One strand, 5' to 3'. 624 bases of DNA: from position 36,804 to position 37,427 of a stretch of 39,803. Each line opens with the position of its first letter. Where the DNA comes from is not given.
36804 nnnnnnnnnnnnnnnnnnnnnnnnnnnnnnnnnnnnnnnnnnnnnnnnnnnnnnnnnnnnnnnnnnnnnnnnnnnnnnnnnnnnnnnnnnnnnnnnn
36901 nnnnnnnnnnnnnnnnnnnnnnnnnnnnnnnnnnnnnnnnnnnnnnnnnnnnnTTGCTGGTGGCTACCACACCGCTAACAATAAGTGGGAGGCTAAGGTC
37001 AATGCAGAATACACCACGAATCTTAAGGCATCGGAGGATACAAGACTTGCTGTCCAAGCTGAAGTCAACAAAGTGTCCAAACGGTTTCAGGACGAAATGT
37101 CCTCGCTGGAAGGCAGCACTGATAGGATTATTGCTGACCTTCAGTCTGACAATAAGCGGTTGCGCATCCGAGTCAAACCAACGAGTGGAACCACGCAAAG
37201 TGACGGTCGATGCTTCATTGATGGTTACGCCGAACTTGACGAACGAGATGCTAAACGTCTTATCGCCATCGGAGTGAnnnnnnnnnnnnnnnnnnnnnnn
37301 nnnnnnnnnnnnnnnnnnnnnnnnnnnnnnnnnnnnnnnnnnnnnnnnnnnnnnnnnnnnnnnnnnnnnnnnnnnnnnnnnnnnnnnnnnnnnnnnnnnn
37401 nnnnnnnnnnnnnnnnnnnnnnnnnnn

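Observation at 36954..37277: Embedded Rz1-like lipoprotein frame with no obvious ATG start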

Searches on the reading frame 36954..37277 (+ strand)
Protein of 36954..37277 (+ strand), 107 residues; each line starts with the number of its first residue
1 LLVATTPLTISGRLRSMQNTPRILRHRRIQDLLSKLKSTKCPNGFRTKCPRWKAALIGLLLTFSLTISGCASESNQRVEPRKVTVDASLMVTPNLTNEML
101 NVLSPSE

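Call 4: search_protein_families(library=pfam, proteins=[window:36954-37277:+], max_evalue=0.1)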
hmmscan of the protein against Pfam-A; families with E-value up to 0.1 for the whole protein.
window:36954-37277:+ (107 aa): 1 family
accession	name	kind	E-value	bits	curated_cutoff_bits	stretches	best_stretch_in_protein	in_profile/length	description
PF17531.7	O_Spanin_T7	-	1.2e-25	89.7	25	1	48-104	3-58/59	Spanin, outer lipoprotein subunit T7-like virus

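Call 11: find_homologous_proteins(query=window:37002-37274:+)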
Query seq(91 aa) (91 aa): 7 proteins with E <= 0.001 among 7 candidates.
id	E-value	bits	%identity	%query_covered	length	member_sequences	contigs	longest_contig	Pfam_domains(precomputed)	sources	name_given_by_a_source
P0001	1.6e-50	186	96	100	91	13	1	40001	PF17531.8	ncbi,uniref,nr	ncbi:Rz1-like spanin outer membrane subunit [Escherichia coli]|uniref:Rz1-like spanin outer membrane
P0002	7.2e-31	124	70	98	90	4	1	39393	PF17531.8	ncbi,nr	ncbi:hypothetical protein F0D05_14720 [Salmonella enterica]|nr:hypothetical protein [Salmonella ente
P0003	2.3e-24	103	70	80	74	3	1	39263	PF17531.8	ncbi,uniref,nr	ncbi:o-spanin [Escherichia phage Penshu1]|uniref:O-spanin n=1 Tax=Escherichia phage Penshu1 TaxID=25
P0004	8.2e-11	60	68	58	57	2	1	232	PF17531.8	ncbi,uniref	ncbi:Rz1-like spanin outer membrane subunit [Micrococcus luteus]|uniref:Rz1-like spanin outer membra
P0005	7.8e-10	57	64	58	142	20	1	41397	PF17531.8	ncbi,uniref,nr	ncbi:Rz1-like protein [Klebsiella phage Kund-ULIP47]|uniref:Rz1-like protein n=1 Tax=Klebsiella phag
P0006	1.7e-9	56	64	58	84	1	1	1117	PF17531.8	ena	-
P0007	5.7e-9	54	67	57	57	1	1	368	PF17531.8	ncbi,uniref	ncbi:Rz1-like spanin outer membrane subunit [Staphylococcus argensis]|uniref:Rz1-like spanin outer m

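Call 51: search_protein_families(library=ncbifam, proteins=[window:37002-37274:+], max_evalue=0.01)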
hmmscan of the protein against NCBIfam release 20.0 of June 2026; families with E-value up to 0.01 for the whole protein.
window:37002-37274:+ (91 aa): 0 families

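Call 52: search_protein_families(library=phrogs, proteins=[window:37002-37274:+], max_evalue=0.001)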
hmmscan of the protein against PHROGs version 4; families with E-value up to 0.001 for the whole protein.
window:37002-37274:+ (91 aa): 2 families
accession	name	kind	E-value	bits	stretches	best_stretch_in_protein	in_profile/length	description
phrog_4306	-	lysis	3.1e-37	127.9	1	2-88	1-83/84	Rz-like spanin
phrog_31145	-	unknown function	3.1e-17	63.9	1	24-88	98-162/163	-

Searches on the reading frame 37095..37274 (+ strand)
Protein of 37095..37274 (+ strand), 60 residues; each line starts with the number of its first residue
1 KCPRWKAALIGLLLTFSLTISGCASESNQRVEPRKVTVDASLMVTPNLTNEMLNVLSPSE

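Call 15: find_related_loci(query=A1, collection=viral_contigs, flank=700)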
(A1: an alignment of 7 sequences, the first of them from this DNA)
Query A1 (60 aa) in viral_contigs; peptide patterns used: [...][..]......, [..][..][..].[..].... (x = any residue, [..] = any of these).
133 stretches matched a pattern; 96 encode a relative of the query (tblastn E <= 1e-3); the best 80 are kept; 80 distinct loci.
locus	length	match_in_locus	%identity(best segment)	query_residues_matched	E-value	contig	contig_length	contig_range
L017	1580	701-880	100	1-60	7e-37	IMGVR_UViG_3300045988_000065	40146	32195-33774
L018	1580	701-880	100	1-60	8e-37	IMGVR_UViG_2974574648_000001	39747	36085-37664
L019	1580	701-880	98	1-60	2e-36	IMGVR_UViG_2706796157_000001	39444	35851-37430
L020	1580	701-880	98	1-60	2e-36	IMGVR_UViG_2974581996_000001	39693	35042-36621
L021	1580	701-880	98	1-60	7e-36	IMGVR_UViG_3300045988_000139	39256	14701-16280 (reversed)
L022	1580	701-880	98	1-60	1e-35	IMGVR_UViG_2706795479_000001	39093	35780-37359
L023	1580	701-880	95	1-60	2e-34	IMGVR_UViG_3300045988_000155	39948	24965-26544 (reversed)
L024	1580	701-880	95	1-60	2e-25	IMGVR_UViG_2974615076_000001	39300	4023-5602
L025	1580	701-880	72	1-60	2e-25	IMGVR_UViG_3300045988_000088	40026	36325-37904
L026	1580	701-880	93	1-60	4e-25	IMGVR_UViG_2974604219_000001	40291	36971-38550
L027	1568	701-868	73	2-57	4e-22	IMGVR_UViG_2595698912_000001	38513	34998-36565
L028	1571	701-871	63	1-57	1e-20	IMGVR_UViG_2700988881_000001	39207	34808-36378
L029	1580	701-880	75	1-60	2e-20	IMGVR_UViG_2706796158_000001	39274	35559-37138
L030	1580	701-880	73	1-60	3e-20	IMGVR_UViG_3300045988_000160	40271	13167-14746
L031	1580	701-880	73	1-60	3e-19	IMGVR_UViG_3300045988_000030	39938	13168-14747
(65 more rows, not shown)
